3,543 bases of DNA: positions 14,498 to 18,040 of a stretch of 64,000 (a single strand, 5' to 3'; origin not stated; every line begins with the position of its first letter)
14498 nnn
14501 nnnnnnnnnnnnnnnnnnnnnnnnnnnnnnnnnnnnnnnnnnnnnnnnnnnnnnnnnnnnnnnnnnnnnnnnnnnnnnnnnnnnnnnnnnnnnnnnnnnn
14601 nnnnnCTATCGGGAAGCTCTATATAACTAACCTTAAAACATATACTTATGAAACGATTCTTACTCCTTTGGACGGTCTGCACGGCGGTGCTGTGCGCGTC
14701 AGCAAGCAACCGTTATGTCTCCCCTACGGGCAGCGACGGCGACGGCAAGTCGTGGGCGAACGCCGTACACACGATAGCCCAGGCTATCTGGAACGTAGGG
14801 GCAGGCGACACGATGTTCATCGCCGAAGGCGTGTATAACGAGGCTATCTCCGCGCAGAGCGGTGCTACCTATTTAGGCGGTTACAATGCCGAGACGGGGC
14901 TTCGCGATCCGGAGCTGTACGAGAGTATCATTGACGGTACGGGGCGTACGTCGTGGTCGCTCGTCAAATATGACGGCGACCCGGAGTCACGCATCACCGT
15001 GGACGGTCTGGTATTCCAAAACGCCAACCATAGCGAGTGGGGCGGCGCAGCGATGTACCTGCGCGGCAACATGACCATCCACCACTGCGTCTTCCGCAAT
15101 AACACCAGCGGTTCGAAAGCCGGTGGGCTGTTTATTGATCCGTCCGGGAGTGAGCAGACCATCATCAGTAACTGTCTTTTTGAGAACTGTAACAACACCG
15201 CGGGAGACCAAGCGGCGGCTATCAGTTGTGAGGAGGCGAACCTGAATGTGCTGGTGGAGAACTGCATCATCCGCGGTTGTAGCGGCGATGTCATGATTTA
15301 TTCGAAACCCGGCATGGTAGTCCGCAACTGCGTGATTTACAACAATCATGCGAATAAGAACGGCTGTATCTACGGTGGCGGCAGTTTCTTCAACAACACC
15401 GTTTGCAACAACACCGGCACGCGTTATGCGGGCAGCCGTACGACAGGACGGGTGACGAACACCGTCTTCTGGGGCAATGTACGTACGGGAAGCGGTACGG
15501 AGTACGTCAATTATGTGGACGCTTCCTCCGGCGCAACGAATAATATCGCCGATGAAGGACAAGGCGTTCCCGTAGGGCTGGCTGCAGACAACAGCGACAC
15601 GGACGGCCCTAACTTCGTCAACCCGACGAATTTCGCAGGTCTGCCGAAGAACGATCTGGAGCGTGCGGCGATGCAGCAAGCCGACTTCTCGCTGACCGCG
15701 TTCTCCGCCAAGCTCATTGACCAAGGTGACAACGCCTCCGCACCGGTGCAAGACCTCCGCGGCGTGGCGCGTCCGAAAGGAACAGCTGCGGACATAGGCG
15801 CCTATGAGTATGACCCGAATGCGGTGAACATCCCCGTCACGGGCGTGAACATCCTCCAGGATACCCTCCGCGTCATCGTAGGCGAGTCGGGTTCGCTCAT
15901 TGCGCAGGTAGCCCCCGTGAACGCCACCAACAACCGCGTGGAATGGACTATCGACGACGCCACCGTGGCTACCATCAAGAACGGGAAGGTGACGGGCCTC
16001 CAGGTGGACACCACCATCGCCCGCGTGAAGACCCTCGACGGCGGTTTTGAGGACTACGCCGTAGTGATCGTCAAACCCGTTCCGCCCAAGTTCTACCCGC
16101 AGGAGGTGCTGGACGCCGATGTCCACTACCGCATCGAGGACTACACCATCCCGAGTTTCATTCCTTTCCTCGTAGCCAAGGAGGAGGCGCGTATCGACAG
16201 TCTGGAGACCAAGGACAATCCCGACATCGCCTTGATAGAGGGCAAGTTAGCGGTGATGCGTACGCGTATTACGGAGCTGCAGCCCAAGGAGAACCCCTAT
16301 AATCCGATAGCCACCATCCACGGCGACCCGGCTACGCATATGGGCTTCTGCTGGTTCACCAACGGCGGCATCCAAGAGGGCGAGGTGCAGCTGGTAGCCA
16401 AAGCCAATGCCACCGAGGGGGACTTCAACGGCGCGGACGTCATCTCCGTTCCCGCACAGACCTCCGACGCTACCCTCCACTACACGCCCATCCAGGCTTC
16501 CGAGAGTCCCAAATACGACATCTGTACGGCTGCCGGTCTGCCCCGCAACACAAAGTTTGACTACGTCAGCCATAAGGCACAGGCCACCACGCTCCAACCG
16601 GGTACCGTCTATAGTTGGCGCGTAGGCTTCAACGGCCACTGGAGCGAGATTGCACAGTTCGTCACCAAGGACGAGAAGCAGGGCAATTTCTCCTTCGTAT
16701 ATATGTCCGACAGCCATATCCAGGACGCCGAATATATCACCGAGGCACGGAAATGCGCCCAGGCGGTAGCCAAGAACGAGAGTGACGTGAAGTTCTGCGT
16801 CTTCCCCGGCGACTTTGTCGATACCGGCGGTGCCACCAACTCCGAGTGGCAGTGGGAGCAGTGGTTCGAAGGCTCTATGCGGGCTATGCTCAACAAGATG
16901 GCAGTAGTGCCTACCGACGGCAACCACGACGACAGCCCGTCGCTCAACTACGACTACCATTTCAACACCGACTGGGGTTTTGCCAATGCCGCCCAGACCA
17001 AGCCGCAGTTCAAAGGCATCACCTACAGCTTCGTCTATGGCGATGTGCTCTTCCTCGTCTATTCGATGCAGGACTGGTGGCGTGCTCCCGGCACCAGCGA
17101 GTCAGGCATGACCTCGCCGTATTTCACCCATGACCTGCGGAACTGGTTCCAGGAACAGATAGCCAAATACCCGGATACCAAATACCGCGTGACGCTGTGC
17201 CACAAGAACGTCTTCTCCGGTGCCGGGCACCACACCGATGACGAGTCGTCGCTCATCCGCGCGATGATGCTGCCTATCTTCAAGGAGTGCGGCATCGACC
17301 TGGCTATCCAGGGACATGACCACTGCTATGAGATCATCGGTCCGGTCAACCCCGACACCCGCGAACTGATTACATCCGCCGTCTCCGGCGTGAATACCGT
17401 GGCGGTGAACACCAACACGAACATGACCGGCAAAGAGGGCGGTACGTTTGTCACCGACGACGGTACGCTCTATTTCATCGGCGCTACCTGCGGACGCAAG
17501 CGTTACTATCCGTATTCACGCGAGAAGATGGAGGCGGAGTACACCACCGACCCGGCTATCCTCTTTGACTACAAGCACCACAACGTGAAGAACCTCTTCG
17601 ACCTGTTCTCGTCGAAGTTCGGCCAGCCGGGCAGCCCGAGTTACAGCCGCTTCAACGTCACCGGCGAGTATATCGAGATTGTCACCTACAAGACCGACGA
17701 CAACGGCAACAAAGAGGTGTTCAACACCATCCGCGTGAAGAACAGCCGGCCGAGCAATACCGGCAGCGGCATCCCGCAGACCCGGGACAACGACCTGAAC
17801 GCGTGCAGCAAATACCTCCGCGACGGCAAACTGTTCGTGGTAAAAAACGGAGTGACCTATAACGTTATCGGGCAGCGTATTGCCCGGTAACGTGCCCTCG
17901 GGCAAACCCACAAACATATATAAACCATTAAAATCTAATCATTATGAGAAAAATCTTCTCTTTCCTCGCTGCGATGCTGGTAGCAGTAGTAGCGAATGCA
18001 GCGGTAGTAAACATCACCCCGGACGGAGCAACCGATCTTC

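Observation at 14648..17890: Two giant secreted beta-helix + purple-acid-phosphatase-like metallophosphoesterase fusions in a glycan locus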

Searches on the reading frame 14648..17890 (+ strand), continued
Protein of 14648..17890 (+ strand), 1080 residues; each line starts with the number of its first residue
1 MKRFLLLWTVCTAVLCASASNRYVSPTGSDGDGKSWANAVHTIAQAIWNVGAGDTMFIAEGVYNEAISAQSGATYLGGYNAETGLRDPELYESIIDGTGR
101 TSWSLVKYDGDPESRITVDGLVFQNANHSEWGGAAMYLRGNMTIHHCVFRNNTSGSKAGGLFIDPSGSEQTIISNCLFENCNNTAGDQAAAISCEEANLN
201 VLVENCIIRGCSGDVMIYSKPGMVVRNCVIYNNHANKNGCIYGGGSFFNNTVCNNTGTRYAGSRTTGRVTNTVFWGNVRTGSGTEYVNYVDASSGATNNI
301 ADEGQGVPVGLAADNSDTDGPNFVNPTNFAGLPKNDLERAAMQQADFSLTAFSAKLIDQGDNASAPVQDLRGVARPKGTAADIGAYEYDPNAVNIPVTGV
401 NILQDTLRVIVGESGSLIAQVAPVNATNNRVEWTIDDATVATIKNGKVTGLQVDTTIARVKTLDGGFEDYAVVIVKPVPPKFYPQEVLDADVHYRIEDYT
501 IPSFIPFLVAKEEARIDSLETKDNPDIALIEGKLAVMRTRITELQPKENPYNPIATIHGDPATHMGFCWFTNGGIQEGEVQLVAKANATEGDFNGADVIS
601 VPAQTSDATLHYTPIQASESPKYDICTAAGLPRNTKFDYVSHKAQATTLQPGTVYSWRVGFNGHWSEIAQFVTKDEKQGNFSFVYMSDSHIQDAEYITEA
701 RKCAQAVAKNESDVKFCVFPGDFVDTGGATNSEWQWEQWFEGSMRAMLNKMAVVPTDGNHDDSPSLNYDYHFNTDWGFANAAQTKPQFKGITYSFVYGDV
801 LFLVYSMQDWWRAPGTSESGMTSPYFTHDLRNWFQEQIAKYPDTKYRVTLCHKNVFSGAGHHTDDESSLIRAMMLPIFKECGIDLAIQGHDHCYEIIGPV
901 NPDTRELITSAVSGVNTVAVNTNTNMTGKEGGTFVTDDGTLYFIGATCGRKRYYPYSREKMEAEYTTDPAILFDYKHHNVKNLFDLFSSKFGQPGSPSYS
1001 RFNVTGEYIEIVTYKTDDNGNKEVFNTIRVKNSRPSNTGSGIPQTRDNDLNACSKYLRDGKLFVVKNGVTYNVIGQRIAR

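Call 56: fold_search(model_id=the predicted structure, library=pdb)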
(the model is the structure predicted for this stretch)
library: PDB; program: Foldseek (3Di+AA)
matches with E <= 10: 1631; with E <= 0.001: 54
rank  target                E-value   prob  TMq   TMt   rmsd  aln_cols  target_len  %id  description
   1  3zk4_C                8.5e-14  1.00  0.28  0.50  17.8       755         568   12  Structure of purple acid phosphatase PPD1 isolated from yellow lupin (Lupinus luteus) seeds (released 2014-01-29)
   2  3zk4_B                1.6e-13  1.00  0.28  0.49  17.0       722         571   13  Structure of purple acid phosphatase PPD1 isolated from yellow lupin (Lupinus luteus) seeds (released 2014-01-29)
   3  6gja_A                1.9e-13  1.00  0.30  0.59   7.3       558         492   12  PURPLE ACID PHYTASE FROM WHEAT ISOFORM B2 - H229A MUTANT (released 2019-11-27)
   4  6git_A                2.4e-13  1.00  0.30  0.58   7.4       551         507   12  PURPLE ACID PHYTASE FROM WHEAT ISOFORM B2 - PRODUCT COMPLEX (released 2019-11-27)
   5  6gj9_A                2.4e-13  1.00  0.29  0.58   7.7       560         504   13  PURPLE ACID PHYTASE FROM WHEAT ISOFORM B2 - REGENERATION COMPLEX (released 2019-11-27)
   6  3zk4_A                2.7e-13  1.00  0.28  0.49  17.3       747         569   12  Structure of purple acid phosphatase PPD1 isolated from yellow lupin (Lupinus luteus) seeds (released 2014-01-29)
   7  6gj2_A                3.6e-13  1.00  0.29  0.58   7.5       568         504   12  PURPLE ACID PHYTASE FROM WHEAT ISOFORM B2 - COMPLEX WITH INOSITOL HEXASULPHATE (released 2019-11-27)
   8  6giz_A                3.9e-13  1.00  0.29  0.57   7.6       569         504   12  PURPLE ACID PHYTASE FROM WHEAT ISOFORM B2 - SUBSTRATE COMPLEX (released 2019-11-27)
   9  1xzw_A                1.3e-12  1.00  0.26  0.61  10.1       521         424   15  Sweet potato purple acid phosphatase/phosphate complex (released 2004-12-14)
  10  1xzw_B                1.7e-12  1.00  0.26  0.61  10.0       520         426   15  Sweet potato purple acid phosphatase/phosphate complex (released 2004-12-14)
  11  2qfp_A                6.7e-12  1.00  0.28  0.65   8.9       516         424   14  Crystal structure of red kidney bean purple acid phosphatase in complex with fluoride (released 2008-10-14)
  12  4dhl_B                1.6e-11  1.00  0.27  0.62   9.9       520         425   14  Crystal structure of red kidney bean purple acid phosphatase in complex with Maybridge fragment MO07123 (released 2012-12-12)
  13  4dhl_C                1.9e-11  1.00  0.28  0.66   9.1       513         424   14  Crystal structure of red kidney bean purple acid phosphatase in complex with Maybridge fragment MO07123 (released 2012-12-12)
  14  6hwr_D                1.9e-11  1.00  0.26  0.61   9.6       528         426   13  Red kidney bean purple acid phosphatase in complex with adenosine divanadate (released 2019-04-03)
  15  6ofd_A                2.1e-11  1.00  0.28  0.65   9.2       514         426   14  The crystal structure of octadecyloxy(naphthalen-1-yl)methylphosphonic acid in complex with red kidney bean purple aci (released 2019-09-04)
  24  7quz_AAA              1.1e-09  1.00  0.08  0.44  22.9       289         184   16  Crystal structure of the SeMet octameric C-terminal Big_2-CBM56 domains from Paenibacillus illinoisensis (Bacillus c (released 2023-02-01)
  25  7quz_DDD              1.5e-09  1.00  0.08  0.46  22.8       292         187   17  Crystal structure of the SeMet octameric C-terminal Big_2-CBM56 domains from Paenibacillus illinoisensis (Bacillus c (released 2023-02-01)
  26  7quz_BBB              2.0e-09  1.00  0.08  0.46  22.7       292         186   18  Crystal structure of the SeMet octameric C-terminal Big_2-CBM56 domains from Paenibacillus illinoisensis (Bacillus c (released 2023-02-01)
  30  9cdv_B                5.7e-05  1.00  0.20  0.45   7.9       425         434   14  Crystal Structure of Rhombotarget A (released 2025-07-02)
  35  5olq_C                2.9e-04  1.00  0.16  0.35   9.2       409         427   14  Rhamnogalacturonan lyase (released 2017-11-29)
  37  5olr_A                3.2e-04  1.00  0.17  0.37   8.7       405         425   15  Rhamnogalacturonan lyase (released 2017-11-29)
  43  5olq_A                5.8e-04  1.00  0.15  0.32  10.9       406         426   14  Rhamnogalacturonan lyase (released 2017-11-29)
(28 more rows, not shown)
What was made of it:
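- Closest known: PhoD of Bacillus subtilis. Same: PAP-like fold, Foldseek E 1e-7 (call 56).
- Foldseek hits include PPD1, a diphosphonucleotide phosphatase/phosphodiesterase, and PhoD (call 56).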

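Call 82: find_related_loci(query=A4, collection=genome_contigs, flank=8000)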
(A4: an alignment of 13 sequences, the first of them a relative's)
Query A4 (599 aa) in genome_contigs; peptide patterns used: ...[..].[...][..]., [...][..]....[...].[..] (x = any residue, [..] = any of these).
337 stretches matched a pattern; 293 encode a relative of the query (tblastn E <= 1e-3); the best 80 are kept; 80 distinct loci.
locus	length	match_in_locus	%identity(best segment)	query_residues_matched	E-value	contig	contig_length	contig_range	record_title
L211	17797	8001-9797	82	1-599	0e+0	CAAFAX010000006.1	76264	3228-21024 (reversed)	MAG TPA_asm: Bacteroidaceae bacterium, isolate HGM04601, WGS project CAAFAX010000000 data, contig: SRS021153_18_k99_2584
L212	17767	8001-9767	72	9-599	0e+0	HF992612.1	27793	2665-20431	Prevotella sp. CAG:1185 genomic scaffold, scf148, whole genome shotgun sequence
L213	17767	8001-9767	71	9-599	0e+0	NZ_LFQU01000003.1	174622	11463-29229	Xylanibacter rarus strain 109 contig00003, whole genome shotgun sequence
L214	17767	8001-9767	71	9-599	0e+0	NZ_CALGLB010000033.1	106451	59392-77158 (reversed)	MAG: uncultured Prevotella sp. isolate ERR2013610_bin.77_CONCOCT_v1.1_MAG ERZ1309921.112, whole genome shotgun sequence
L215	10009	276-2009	71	28-598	0e+0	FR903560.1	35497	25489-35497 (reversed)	Prevotella sp. CAG:617 genomic scaffold, scf9, whole genome shotgun sequence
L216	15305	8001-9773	69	5-599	0e+0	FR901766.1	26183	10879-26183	Prevotella sp. CAG:891 genomic scaffold, scf399, whole genome shotgun sequence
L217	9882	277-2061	68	6-599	0e+0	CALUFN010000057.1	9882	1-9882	MAG: uncultured Prevotella sp. isolate BRZ_RV__bin79 genome assembly, contig: BRZ_RV__NODE_7696_length_9882_cov_8.731973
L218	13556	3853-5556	69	30-599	0e+0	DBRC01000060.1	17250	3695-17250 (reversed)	MAG TPA_asm: Prevotella sp. UBA1378 UBA1378_contig_4920, whole genome shotgun sequence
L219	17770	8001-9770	64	7-598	0e+0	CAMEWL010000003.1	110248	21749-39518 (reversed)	MAG: uncultured Prevotellaceae bacterium isolate SRR11489746_bin.78_metaWRAP_v1.3_MAG genome assembly, contig: ERZ114667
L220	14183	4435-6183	64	13-599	0e+0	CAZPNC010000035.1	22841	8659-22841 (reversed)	MAG TPA_asm: uncultured Prevotella sp. isolate binchicken_co154_83 genome assembly, contig: NODE_3543_length_22841_cov_7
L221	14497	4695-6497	59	1-599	0e+0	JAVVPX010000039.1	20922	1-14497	MAG: Bacteroidaceae bacterium isolate CGS10Y1-bin42 NODE_39_length_20922_cov_3.686448, whole genome shotgun sequence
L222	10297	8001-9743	62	15-598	0e+0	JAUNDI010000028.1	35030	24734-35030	MAG: Bacteroidia bacterium isolate S22M_St_71 NODE_689_length_35030_cov_8.710021, whole genome shotgun sequence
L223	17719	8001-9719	61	20-596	0e+0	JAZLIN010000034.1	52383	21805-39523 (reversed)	MAG: Prevotella sp. isolate T1900044978_TA20190040.MAGScoT_cleanbin_000021 SGB_4050_k141_1541941, whole genome shotgun s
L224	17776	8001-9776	60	8-599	0e+0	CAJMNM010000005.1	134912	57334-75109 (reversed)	TPA_asm: uncultured bacterium isolate ERR1430441-bin.63 genome assembly, contig: NODE_140_length_134912_cov_20.389146, w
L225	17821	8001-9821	59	1-599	0e+0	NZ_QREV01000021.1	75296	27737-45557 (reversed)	Parabacteroides acidifaciens strain 426-9 Scaffold21, whole genome shotgun sequence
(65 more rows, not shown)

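Call 97: fold_search(model_id=the predicted structure, library=viral)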
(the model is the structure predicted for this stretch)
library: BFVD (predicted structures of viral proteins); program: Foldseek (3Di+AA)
matches with E <= 10: 970; with E <= 0.001: 105
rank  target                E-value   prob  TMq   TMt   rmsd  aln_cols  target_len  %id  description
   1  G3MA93                5.8e-18  1.00  0.28  0.34   9.4       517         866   17  Gp352 [Bacillus phage G]
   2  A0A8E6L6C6            6.6e-08  1.00  0.24  0.38  11.0       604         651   10  (no name in the UniProt tables at hand)
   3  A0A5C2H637            8.3e-08  1.00  0.11  0.10  16.0       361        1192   14  BIG2 domain-containing protein [Enterococcus phage PEf771]
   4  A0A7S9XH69            1.0e-07  1.00  0.10  0.16  16.5       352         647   15  BIG2 domain-containing protein [Enterococcus phage EFGrNG]
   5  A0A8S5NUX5            1.6e-07  1.00  0.08  0.13  21.1       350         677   16  GDSL like Lipase Acylhydrolase [Myoviridae sp. cte5Z19]
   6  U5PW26                2.6e-07  1.00  0.08  0.53   7.0       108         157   34  Decoration protein [Acinetobacter phage Presley]
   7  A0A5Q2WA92            2.6e-07  0.99  0.09  0.07  33.9       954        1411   10  (no name in the UniProt tables at hand)
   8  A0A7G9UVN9            2.8e-07  1.00  0.25  0.38  10.7       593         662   11  (no name in the UniProt tables at hand)
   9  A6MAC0                3.2e-07  1.00  0.08  0.50   8.5       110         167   31  Gp055 [Lactococcus phage KSY1]
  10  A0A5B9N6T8            4.4e-07  1.00  0.08  0.56   1.3        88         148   40  Tail tube protein [Stenotrophomonas phage Ponderosa]
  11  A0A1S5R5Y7            4.6e-07  1.00  0.08  0.48   9.2       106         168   30  BIG2 domain-containing protein [Pseudomonas phage pf16]
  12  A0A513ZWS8            6.1e-07  1.00  0.09  0.14  22.9       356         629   16  Major tail protein [Salmonella phage SE13]
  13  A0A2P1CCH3            7.7e-07  1.00  0.08  0.48   1.0        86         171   36  Capsid decorating protein [Klebsiella phage KP8]
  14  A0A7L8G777            8.1e-07  1.00  0.08  0.39  14.9       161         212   20  (no name in the UniProt tables at hand)
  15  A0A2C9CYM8            9.3e-07  1.00  0.08  0.27  19.5       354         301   15  Possible surface protein, responsible for cell interaction contains cell adhesion domain and ChW-repeats [Yersinia phage fHe-Yen9-03]
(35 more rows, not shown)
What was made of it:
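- The best viral fold match is a large protein of Bacillus phage G, E 6e-18 (call 97).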

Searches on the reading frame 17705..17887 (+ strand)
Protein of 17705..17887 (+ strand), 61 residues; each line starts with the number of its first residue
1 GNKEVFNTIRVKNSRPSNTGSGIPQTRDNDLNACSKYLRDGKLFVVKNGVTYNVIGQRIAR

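Call 76: search_protein_families(library=ncbifam, proteins=[window:17705-17887:+], max_evalue=10)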
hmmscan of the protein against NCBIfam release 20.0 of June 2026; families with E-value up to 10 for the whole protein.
seq(61 aa): 0 families
